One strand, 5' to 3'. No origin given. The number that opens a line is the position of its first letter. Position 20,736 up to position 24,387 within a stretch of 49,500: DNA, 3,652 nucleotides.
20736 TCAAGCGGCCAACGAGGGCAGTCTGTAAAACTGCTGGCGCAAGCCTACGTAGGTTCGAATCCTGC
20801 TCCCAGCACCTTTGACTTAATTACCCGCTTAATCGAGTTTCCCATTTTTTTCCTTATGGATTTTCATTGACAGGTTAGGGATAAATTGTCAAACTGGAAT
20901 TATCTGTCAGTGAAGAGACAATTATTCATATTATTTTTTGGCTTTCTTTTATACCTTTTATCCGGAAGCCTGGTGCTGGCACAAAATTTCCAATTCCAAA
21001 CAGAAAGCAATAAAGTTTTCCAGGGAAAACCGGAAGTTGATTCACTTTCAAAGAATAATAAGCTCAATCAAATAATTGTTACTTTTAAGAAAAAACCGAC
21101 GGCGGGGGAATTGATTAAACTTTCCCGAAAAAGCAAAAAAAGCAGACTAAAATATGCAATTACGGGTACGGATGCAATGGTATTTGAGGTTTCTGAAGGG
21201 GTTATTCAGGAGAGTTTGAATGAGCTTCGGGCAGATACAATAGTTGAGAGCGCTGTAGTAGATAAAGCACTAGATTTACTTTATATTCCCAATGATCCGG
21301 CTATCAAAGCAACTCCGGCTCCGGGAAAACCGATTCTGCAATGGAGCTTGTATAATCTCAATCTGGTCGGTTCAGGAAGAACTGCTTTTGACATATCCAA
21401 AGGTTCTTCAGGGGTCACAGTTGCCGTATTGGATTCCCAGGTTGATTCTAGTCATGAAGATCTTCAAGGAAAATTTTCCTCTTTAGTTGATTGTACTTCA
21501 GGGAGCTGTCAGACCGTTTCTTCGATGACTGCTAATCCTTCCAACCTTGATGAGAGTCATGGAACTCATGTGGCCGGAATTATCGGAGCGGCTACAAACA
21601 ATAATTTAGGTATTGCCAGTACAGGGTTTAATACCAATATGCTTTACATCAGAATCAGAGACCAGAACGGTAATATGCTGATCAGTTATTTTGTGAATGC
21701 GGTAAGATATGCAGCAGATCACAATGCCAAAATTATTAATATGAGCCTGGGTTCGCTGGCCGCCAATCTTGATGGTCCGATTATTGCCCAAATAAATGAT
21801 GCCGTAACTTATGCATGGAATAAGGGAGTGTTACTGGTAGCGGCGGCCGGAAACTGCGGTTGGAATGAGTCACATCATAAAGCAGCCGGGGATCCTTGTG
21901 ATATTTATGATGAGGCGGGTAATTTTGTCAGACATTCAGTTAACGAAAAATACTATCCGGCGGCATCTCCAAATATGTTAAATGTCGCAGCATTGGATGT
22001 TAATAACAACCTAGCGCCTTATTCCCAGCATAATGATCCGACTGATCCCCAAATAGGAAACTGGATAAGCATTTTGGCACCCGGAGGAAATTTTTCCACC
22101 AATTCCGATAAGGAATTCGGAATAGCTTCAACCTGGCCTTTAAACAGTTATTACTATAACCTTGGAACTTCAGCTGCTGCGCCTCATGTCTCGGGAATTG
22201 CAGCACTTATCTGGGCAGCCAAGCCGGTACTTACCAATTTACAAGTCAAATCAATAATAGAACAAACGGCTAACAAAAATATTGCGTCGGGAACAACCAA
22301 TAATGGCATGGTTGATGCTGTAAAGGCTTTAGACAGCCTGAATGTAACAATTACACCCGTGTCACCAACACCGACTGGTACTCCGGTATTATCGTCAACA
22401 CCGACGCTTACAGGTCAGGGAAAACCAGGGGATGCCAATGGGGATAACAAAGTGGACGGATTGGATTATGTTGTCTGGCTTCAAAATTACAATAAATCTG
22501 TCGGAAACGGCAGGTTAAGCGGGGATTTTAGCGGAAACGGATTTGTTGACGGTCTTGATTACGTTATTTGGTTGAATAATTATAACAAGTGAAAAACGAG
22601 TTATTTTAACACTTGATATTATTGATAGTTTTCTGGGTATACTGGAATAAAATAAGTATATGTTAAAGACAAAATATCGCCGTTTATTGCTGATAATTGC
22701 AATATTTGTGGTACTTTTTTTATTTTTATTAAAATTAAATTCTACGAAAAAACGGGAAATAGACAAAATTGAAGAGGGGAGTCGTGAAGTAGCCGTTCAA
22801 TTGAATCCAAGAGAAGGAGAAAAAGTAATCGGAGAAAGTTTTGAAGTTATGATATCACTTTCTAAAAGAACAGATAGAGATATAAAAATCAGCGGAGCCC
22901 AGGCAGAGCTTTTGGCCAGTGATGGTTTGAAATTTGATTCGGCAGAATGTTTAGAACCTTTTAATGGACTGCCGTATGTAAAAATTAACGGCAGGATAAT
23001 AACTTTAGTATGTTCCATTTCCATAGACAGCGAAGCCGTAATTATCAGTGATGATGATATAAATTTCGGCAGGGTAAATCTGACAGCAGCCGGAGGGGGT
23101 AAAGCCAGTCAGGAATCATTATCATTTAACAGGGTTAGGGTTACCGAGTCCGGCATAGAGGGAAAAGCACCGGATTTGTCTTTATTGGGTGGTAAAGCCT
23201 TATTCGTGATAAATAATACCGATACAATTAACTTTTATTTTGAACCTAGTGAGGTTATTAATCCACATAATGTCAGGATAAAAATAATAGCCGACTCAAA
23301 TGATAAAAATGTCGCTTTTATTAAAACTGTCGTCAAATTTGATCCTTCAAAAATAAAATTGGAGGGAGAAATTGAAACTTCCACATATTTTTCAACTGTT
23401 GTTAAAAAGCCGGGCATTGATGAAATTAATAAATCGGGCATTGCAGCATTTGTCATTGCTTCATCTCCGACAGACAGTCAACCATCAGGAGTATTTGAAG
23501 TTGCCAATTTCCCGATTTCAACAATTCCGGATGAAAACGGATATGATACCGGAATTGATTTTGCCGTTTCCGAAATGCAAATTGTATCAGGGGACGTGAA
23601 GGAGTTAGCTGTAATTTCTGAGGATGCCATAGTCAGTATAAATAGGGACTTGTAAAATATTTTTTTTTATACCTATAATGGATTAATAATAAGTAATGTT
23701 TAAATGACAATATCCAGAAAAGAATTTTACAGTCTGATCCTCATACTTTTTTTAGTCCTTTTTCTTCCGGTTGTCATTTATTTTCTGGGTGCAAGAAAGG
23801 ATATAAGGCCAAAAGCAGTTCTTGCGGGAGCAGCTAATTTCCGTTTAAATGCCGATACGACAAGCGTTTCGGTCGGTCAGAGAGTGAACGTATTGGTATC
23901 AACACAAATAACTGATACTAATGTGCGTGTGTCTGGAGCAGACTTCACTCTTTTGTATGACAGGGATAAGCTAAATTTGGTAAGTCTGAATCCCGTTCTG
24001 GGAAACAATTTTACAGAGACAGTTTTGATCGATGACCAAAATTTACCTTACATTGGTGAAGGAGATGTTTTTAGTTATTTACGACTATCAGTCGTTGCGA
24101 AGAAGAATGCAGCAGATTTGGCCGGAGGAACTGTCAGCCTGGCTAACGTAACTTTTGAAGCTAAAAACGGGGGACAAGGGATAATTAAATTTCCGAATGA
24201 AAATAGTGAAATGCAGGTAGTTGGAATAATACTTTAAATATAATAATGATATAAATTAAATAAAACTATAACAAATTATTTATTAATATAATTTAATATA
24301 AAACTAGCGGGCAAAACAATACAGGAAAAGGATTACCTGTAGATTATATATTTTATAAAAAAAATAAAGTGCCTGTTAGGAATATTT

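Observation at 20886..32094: Nine-gene cohesin/dockerin surface-assembly locus without carbohydrate-active enzymes (cellulosome-style scaffold headed by a protease)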

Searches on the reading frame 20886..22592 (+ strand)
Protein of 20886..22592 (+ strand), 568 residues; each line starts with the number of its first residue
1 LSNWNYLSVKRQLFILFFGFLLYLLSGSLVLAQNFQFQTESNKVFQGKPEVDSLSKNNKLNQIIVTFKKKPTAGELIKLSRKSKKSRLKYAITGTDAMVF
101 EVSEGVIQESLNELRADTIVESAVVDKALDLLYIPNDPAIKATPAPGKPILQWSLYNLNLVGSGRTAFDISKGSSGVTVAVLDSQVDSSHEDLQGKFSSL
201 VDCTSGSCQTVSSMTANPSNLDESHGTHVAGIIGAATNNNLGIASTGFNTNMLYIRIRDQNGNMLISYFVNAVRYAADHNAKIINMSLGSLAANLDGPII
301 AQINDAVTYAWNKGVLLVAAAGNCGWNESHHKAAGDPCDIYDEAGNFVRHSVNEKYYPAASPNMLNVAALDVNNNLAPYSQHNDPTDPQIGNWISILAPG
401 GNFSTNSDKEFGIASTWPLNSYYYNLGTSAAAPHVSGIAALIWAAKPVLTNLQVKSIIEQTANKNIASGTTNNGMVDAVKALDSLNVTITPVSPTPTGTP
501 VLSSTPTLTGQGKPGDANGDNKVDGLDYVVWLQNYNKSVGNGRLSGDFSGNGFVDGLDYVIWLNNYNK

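Call 3: search_protein_families(library=pfam, proteins=[window:20886-22592:+], max_evalue=1)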
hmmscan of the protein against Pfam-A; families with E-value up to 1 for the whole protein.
window:20886-22592:+ (568 aa): 2 families
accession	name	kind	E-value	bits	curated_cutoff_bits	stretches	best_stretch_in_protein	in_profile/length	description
PF00082.27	Peptidase_S8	-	1.5e-48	166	21.8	1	175-470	2-280/288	Subtilase family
PF00404.24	Dockerin_1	-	8.8e-05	23.1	22.9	1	514-561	1-51/57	Dockerin type I domain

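Call 4: search_protein_families(library=ncbifam, proteins=[window:20886-22592:+], max_evalue=1)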
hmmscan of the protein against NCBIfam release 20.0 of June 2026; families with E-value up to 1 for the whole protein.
window:20886-22592:+ (568 aa): 9 families
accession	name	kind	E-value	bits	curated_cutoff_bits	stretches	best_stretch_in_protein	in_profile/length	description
TIGR03921.1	T7SS_mycosin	equivalog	1.3e-45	156.1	278.75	1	166-506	5-311/353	type VII secretion-associated serine protease mycosin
NF033595.1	denti_PrtP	equivalog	2.2e-20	72.9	300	2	356-488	382-508/606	dentilisin complex serine proteinase subunit PrtP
NF051851.1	AtpSerPepEprS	equivalog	7.3e-13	47.5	1700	1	173-466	65-341/988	autotransporter serine peptidase EprS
NF049966.1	QH_SP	equivalog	4.1e-12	45.9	165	2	179-323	2-124/219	subtilisin-like serine protease QhpE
TIGR03895.1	protease_PatA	subfamily_domain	1.2e-08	34.2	421.05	1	225-325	1-100/606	PatA/PatG family cyanobactin maturation protease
NF042956.1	IteS_antiphage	equivalog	2.2e-07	29.5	900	1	217-445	285-511/747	S8 family anti-phage peptidase IteS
NF040553.1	SGO_0316_fam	subfamily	1.6e-06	26.1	1400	2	223-328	358-468/1486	SGO_0316/SGO_0317 family LPXTG-anchored serine peptidase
NF040809.1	germ_prot_CspBA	exception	3.1e-06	25.1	1250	2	218-331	717-831/1099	bifunctional germination protease/germinant receptor pseudoprotease CspBA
NF041540.1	dockerin_GC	domain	0.0096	16.3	29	1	515-567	10-64/67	GC-type dockerin domain-anchored protein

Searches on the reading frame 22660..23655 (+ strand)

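Call 3: search_protein_families(library=pfam, proteins=[window:22660-23655:+], max_evalue=1)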
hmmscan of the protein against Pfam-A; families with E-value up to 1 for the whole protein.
window:22660-23655:+ (331 aa): 3 families
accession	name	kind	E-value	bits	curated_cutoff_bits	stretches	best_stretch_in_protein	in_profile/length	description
PF07280.16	Ac110_PIF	-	0.072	13.3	25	1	9-29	2-22/43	Per os infectivity factor AC110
PF10988.14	DUF2807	-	0.084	13.1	24.2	1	117-165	67-114/181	Putative auto-transporter adhesin, head GIN domain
PF14894.11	Lsm_C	-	0.17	12.2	27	0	157-170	32-45/63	Lsm C-terminal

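Call 4: search_protein_families(library=ncbifam, proteins=[window:22660-23655:+], max_evalue=1)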
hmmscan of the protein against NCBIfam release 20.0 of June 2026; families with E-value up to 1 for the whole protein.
window:22660-23655:+ (331 aa): 0 families

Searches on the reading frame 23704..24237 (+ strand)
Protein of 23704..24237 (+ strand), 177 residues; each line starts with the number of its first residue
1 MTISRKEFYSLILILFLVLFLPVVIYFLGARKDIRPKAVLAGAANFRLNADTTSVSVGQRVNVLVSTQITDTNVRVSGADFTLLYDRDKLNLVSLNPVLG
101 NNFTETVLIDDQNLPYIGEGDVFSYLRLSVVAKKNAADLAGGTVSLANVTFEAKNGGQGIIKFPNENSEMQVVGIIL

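Call 3: search_protein_families(library=pfam, proteins=[window:23704-24237:+], max_evalue=1)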
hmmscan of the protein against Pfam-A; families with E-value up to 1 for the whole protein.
window:23704-24237:+ (177 aa): 2 families
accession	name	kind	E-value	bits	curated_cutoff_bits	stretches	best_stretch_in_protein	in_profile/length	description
PF00963.24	Cohesin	-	3e-05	24.7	24.1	1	49-158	4-106/139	Cohesin domain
PF05545.16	FixQ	-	0.035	14.5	29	1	6-38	8-36/49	Cbb3-type cytochrome oxidase component FixQ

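Call 4: search_protein_families(library=ncbifam, proteins=[window:23704-24237:+], max_evalue=1)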
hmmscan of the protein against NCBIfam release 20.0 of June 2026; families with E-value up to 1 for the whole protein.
window:23704-24237:+ (177 aa): 0 families
